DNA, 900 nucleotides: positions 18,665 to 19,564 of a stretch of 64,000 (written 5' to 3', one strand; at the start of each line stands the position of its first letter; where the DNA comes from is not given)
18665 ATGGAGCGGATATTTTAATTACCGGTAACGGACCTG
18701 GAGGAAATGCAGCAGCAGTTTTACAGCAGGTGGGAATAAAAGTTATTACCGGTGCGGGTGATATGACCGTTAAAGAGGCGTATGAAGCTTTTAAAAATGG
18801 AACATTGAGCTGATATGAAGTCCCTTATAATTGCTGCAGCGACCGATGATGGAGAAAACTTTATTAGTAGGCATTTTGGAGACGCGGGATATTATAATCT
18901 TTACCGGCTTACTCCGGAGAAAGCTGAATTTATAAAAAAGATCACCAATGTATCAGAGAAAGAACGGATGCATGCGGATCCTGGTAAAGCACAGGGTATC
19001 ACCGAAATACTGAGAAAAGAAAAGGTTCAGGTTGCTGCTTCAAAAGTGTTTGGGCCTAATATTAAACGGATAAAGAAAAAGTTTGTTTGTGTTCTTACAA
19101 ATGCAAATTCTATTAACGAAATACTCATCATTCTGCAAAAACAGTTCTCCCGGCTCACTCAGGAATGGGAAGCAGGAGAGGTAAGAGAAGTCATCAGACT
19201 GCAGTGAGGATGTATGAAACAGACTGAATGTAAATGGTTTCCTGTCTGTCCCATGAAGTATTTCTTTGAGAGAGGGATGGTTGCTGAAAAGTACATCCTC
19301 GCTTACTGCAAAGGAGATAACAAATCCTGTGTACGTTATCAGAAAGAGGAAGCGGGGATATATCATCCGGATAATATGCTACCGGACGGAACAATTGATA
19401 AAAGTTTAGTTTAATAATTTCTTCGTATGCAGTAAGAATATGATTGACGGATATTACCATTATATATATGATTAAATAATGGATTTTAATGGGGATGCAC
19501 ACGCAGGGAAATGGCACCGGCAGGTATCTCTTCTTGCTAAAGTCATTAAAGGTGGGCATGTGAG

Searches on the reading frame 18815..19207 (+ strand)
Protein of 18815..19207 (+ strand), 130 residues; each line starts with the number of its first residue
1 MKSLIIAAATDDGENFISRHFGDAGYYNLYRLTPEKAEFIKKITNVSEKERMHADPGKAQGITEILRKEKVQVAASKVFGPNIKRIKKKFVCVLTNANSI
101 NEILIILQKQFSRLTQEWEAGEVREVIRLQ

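Call 3: search_protein_families(library=pfam, proteins=[window:18815-19207:+], max_evalue=0.1)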
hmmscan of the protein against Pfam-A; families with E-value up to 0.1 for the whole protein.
window:18815-19207:+ (130 aa): 1 family
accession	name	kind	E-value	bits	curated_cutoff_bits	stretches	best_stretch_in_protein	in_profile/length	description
PF02579.22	Nitro_FeMo-Co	-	8.7e-07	29.6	26.3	1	14-104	2-89/94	Dinitrogenase iron-molybdenum cofactor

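Call 4: search_protein_families(library=ncbifam, proteins=[window:18815-19207:+], max_evalue=0.1)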
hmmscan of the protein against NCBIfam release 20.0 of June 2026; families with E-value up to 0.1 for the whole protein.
window:18815-19207:+ (130 aa): 3 families
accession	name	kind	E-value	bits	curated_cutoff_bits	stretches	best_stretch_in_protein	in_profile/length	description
TIGR02663.1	nifX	equivalog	0.00026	21.4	112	1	6-106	3-102/119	nitrogen fixation protein NifX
TIGR01290.1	nifB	equivalog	0.0052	15.5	343.65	1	4-89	330-417/441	nitrogenase cofactor biosynthesis protein NifB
TIGR03407.1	urea_ABC_UrtA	exception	0.062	12.2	492.75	1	15-123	239-339/361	urea ABC transporter substrate-binding protein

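Call 76: search_solved_structures(query=window:18815-19204:+, max_evalue=0.01)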
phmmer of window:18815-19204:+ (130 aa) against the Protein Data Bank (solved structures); distinct sequences matched with E-value up to 0.01: 0.

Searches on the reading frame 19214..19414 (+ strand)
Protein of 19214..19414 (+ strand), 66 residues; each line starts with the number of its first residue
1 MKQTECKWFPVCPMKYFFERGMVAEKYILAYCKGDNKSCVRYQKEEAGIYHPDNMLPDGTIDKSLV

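Call 3: search_protein_families(library=pfam, proteins=[window:19214-19414:+], max_evalue=0.1)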
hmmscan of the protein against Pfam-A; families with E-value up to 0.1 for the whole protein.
window:19214-19414:+ (66 aa): 1 family
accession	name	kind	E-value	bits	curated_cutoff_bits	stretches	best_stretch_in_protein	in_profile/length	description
PF18260.7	Nab2p_Zf1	-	0.088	13.2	25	0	2-14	6-18/26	Nuclear polyadenylated RNA-binding 2 protein CCCH zinc finger 1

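Call 4: search_protein_families(library=ncbifam, proteins=[window:19214-19414:+], max_evalue=0.1)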
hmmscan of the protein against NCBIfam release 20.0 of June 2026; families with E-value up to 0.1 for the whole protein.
window:19214-19414:+ (66 aa): 0 families
